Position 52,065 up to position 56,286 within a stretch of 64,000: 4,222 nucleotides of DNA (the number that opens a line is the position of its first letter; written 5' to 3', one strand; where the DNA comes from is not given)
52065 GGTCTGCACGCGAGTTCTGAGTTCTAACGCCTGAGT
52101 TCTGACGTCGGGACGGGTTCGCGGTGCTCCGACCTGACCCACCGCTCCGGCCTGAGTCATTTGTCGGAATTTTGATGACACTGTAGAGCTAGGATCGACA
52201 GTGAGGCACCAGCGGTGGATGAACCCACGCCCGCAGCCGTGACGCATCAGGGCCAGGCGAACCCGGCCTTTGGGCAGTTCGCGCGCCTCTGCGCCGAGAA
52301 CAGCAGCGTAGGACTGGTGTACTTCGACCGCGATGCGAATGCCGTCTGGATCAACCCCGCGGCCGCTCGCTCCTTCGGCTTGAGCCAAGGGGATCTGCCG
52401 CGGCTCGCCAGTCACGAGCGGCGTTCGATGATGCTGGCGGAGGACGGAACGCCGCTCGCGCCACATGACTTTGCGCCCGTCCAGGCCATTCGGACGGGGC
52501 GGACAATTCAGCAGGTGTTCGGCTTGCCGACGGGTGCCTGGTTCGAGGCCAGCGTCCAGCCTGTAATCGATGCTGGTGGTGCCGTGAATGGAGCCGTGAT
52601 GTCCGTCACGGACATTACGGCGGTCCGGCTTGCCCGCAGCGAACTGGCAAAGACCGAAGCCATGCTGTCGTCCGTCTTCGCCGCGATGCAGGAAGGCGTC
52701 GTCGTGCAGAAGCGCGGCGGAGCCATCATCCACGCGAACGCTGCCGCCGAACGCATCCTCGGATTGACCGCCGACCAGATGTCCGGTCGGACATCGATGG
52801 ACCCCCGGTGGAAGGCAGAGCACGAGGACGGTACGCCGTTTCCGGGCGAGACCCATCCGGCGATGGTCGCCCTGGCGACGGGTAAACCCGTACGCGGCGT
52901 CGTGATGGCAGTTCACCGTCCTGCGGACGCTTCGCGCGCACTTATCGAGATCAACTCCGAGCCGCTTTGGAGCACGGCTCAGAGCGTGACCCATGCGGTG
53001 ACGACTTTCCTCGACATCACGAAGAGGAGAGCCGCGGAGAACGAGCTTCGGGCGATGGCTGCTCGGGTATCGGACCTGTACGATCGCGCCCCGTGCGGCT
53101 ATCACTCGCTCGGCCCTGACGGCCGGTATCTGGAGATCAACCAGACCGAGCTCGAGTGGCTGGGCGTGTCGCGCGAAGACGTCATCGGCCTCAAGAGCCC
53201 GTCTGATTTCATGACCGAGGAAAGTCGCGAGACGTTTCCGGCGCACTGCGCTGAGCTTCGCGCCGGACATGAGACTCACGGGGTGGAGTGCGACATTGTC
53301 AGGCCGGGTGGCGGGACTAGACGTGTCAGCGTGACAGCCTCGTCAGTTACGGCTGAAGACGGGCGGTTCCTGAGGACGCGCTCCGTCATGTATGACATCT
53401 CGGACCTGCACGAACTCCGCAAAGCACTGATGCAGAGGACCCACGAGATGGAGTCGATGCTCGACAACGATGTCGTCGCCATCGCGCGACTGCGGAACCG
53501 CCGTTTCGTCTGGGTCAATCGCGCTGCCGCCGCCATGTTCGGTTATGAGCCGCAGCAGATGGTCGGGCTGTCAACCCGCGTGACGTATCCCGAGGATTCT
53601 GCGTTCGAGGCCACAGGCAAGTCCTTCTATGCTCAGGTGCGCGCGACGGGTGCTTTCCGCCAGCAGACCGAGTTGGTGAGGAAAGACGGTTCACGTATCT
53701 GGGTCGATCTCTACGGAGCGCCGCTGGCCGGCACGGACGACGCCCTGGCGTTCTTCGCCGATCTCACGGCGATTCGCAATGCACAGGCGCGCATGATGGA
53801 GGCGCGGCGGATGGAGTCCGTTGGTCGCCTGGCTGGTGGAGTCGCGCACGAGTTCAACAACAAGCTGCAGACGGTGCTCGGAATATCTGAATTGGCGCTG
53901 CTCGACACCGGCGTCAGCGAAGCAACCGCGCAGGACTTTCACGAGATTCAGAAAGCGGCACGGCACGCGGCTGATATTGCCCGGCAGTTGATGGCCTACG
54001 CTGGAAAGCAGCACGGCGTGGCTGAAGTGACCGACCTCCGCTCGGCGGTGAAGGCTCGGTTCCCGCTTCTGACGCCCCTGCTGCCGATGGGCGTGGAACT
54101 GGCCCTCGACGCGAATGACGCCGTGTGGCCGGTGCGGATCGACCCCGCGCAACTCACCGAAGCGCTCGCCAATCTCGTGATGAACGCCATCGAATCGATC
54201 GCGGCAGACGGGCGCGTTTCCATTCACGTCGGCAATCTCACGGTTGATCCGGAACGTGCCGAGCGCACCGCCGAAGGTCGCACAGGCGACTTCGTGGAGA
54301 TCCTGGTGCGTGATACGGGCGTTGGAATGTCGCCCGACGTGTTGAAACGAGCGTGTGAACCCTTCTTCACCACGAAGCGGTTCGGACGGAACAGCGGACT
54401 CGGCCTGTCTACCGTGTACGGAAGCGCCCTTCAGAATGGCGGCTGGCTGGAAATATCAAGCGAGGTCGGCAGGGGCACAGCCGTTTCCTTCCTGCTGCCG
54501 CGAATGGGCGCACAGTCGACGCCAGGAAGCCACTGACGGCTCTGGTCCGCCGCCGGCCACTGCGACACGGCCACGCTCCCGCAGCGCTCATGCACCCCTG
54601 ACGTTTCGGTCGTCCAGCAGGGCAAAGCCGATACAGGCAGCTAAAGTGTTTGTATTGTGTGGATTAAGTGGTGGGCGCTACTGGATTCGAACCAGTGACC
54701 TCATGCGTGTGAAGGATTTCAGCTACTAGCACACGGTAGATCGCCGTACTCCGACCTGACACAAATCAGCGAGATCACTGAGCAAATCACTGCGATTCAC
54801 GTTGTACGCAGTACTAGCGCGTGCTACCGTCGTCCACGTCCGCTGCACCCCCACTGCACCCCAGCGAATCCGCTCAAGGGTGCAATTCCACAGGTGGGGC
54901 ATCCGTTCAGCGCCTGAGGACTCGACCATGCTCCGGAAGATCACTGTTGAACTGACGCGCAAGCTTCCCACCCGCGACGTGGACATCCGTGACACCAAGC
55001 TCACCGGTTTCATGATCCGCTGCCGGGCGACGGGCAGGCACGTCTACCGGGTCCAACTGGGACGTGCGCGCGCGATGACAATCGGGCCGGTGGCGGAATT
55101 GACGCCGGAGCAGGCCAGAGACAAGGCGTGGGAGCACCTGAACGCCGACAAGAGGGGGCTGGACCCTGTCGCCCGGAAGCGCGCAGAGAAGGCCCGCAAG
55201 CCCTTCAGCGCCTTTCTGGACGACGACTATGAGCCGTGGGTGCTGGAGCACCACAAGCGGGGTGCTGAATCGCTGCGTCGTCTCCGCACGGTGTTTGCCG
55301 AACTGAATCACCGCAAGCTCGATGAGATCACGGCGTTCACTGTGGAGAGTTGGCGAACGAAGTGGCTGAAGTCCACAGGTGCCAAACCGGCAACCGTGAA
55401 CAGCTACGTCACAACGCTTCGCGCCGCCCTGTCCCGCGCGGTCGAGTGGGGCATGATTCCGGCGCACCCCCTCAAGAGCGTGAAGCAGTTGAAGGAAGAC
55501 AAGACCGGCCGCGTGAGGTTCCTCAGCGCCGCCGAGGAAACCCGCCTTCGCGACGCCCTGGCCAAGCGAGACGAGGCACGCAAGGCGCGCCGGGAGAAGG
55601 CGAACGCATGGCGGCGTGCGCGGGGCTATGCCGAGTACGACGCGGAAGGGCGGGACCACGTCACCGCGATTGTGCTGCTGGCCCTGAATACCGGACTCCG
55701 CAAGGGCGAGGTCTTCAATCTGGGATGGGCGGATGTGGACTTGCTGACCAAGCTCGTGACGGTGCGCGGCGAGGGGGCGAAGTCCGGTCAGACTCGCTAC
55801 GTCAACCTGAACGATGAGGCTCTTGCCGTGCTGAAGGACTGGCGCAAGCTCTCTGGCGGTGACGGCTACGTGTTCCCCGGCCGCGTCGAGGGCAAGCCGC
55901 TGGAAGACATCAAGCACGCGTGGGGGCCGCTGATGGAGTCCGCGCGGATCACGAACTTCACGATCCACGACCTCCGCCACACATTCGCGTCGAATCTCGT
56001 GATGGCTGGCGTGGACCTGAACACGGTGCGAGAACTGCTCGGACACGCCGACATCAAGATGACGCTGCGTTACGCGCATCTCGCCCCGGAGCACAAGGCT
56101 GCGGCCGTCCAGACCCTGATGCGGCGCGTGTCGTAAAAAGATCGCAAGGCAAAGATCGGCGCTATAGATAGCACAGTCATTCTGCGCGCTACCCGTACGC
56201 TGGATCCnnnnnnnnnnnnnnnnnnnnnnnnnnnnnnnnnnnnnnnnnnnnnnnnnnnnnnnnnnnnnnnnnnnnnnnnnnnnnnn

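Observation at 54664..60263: Integrated element of about 5.6 kb in tRNA-Val(CAC) with 51-bp direct repeats, encoding integrase, Xis-like, HUH Rep and low-GC secreted cargo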

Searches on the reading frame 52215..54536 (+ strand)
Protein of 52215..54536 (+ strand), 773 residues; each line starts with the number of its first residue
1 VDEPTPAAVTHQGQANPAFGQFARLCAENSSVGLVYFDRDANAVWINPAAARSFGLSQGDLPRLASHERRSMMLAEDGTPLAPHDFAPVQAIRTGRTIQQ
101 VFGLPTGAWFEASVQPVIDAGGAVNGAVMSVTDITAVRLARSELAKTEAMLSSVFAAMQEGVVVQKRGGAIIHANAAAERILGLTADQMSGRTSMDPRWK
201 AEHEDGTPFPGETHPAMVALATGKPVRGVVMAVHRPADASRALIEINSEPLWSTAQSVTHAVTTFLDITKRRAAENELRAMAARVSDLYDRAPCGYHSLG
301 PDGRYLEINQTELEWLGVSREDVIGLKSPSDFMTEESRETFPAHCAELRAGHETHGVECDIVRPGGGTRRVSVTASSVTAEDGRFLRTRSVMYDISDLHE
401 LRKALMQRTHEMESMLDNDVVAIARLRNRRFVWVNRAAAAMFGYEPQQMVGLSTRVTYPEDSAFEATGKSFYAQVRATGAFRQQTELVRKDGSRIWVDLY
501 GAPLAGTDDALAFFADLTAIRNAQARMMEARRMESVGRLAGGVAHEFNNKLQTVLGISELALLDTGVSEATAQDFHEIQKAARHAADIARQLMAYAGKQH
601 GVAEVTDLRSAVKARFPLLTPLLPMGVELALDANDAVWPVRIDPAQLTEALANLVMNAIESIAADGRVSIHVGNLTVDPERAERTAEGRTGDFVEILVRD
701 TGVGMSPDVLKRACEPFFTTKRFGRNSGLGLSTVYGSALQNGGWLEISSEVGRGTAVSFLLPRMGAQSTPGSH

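Call 76: search_protein_families(library=ncbifam, proteins=[window:52215-54536:+], max_evalue=0.01)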
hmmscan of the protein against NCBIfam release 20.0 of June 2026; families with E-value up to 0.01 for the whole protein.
window:52215-54536:+ (773 aa): 63 families (the best 25 are shown)
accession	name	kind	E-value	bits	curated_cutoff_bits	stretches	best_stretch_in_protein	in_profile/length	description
NF046020.1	HisKinCckABruc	equivalog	6.9e-73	245.9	1000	1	144-766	81-710/868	cell cycle histidine kinase CckA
NF010076.0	PRK13557.1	subfamily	7.8e-65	219.3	631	1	424-767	48-398/540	histidine kinase famiy protein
NF010411.0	PRK13837.1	equivalog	1.8e-57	194.9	647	1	524-765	438-677/828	two-component system VirA-like sensor kinase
NF052574.1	HisKinEspCMyxo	equivalog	7.9e-47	159.9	1200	2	428-767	307-641/785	serine histidine kinase EspC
NF008468.0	PRK11360.1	equivalog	4e-46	157.6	646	2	413-764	271-609/616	two-component system sensor histidine kinase AtoS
NF046026.1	HisKinCckACaul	equivalog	1.2e-45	155.8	1000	1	496-766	264-535/678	cell cycle histidine kinase CckA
NF052573.1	HisKinEspAMyxo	equivalog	3.3e-45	154.4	1400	2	356-764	204-612/755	serine histidine kinase EspA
TIGR00229.1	sensory_box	domain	1.5e-44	151.2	22.9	3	146-278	2-126/126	PAS domain S-box protein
NF041777.1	sens_FixL_Rhizob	equivalog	2.3e-26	92.5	850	1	299-762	12-480/485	sensor protein FixL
NF046044.1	PnpS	equivalog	2.4e-25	89.4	400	1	396-762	41-390/390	two-component system histidine kinase PnpS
NF007688.0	PRK10364.1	equivalog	2.4e-24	85.9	479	1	521-767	222-455/460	two-component system sensor histidine kinase ZraS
NF038348.1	T2SS_HK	subfamily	7.2e-23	80.8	450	1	640-762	465-572/574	histidine kinase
NF047466.1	hybrid_RR_LvrB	exception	2e-20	73.3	500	1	527-762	143-375/377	hybrid histidine kinase/response regulator LvrB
TIGR02966.1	phoR_proteo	equivalog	4.2e-19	68.7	334.2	1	405-759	4-331/333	phosphate regulon sensor histidine kinase PhoR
NF047874.1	MASE3_PAS_HK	subfamily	1.2e-15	57.4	560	2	690-763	548-625/655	MASE3 domain-containing sensor histidine kinase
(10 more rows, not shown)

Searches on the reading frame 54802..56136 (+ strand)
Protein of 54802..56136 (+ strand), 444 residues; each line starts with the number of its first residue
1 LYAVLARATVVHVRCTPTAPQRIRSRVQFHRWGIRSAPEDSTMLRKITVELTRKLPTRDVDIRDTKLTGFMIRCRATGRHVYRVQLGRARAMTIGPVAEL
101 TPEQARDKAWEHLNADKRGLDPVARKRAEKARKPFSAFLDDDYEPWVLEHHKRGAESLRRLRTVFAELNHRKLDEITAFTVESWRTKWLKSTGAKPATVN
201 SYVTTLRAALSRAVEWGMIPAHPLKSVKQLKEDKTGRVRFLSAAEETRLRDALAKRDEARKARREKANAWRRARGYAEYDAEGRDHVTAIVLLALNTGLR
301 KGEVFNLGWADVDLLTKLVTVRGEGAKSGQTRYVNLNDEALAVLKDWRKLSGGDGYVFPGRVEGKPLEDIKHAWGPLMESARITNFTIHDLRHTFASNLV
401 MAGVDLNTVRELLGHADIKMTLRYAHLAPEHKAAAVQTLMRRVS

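Call 4: search_protein_families(library=pfam, proteins=[window:54802-56136:+], max_evalue=1)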
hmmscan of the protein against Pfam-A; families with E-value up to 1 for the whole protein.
window:54802-56136:+ (444 aa): 5 families
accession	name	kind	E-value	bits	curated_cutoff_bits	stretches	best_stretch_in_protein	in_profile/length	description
PF00589.27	Phage_integrase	-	2.8e-31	109.1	27.1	1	288-430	25-171/172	Phage integrase family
PF13356.12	Arm-DNA-bind_3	-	6.4e-09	36.3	27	1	55-129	11-83/83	Arm DNA-binding domain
PF24624.1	Int_N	-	1.3e-05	26.2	27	1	150-231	19-100/100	Phage integrase, N-terminal domain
PF13102.12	Phage_int_SAM_5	-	6.9e-05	23.6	22.3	1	165-225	32-94/98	Phage integrase SAM-like domain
PF05136.18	Phage_portal_2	-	0.0033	17.1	32.9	1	254-306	68-118/354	Phage portal protein, lambda family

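Call 5: search_protein_families(library=phrogs, proteins=[window:54802-56136:+], max_evalue=0.1)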
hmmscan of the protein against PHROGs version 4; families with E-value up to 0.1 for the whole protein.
window:54802-56136:+ (444 aa): 10 families
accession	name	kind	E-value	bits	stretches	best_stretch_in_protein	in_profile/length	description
phrog_1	-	integration and excision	3.4e-66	225.8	1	43-441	88-449/611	integrase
phrog_216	-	integration and excision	4.9e-38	131.9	1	275-442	70-239/301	integrase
phrog_35951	-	unknown function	8.4e-13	49.6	1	369-433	4-68/97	-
phrog_7685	-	integration and excision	1.1e-12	49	1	330-439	127-235/240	integrase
phrog_7269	-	integration and excision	3.2e-10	40.8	1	385-436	27-78/89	integrase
phrog_23271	-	unknown function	4.8e-08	33.8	1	386-426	9-49/67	-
phrog_37709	-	unknown function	2.2e-06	28.6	1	282-319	72-109/116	-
phrog_34557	-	integration and excision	2.9e-05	24.8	1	382-436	121-175/183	integrase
phrog_17497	-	unknown function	0.012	16.7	1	380-416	52-88/133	-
phrog_24775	-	unknown function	0.022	15.9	1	384-420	26-62/101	-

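Call 75: search_protein_families(library=padloc, proteins=[window:54928-56136:+], max_evalue=0.01)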
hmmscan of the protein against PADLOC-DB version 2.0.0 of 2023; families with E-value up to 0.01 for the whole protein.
window:54928-56136:+ (402 aa): 0 families

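Call 76: search_protein_families(library=ncbifam, proteins=[window:54928-56136:+], max_evalue=0.01)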
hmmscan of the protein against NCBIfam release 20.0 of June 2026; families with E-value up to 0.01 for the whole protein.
window:54928-56136:+ (402 aa): 14 families
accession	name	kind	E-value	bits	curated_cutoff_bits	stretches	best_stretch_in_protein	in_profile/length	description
NF040815.2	recomb_XerA_Arch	equivalog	3.7e-28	98.8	220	1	122-388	26-257/263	site-specific tyrosine recombinase/integron integrase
TIGR02224.1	recomb_XerC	equivalog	2.1e-26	93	335.15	1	242-395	129-287/295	tyrosine recombinase XerC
TIGR02225.1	recomb_XerD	equivalog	3.2e-20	72.6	329.6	1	124-389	30-278/290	site-specific tyrosine recombinase XerD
NF001399.0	PRK00283.1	subfamily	4.9e-20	72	279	1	117-395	35-293/300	tyrosine recombinase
NF003462.0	PRK05084.1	equivalog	2.9e-15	55.9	267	2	344-398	303-357/360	tyrosine recombinase XerS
TIGR02249.1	integrase_gron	subfamily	1.5e-14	54.1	265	1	343-394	258-309/315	integron integrase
NF011946.0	PRK15417.1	equivalog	2.5e-09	36.8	435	1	335-395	264-324/337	integron integrase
NF002331.0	PRK01287.1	subfamily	4.5e-09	35.7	371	1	247-389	166-316/365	site-specific tyrosine recombinase XerC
NF007371.0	PRK09871.1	subfamily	1.3e-07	31.3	222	1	337-384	126-173/198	tyrosine-type DNA invertase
NF047926.1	integrase_GmtZ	equivalog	1.1e-05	23.6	600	1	331-394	420-479/784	gamma-mobile-trio integrase GmtZ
NF007246.0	PRK09692.1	domain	1.4e-05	23.9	434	1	251-325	241-315/413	integrase domain-containing protein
NF007370.0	PRK09870.1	subfamily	1.5e-05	24.7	221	1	247-383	36-177/200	tyrosine-type DNA invertase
NF040693.1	recomb_GmtY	equivalog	0.0015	17.9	340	0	345-385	392-432/441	gamma-mobile-trio recombinase GmtY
NF002685.0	PRK02436.1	equivalog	0.0031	17.4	178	1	246-372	115-233/245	site-specific tyrosine recombinase XerD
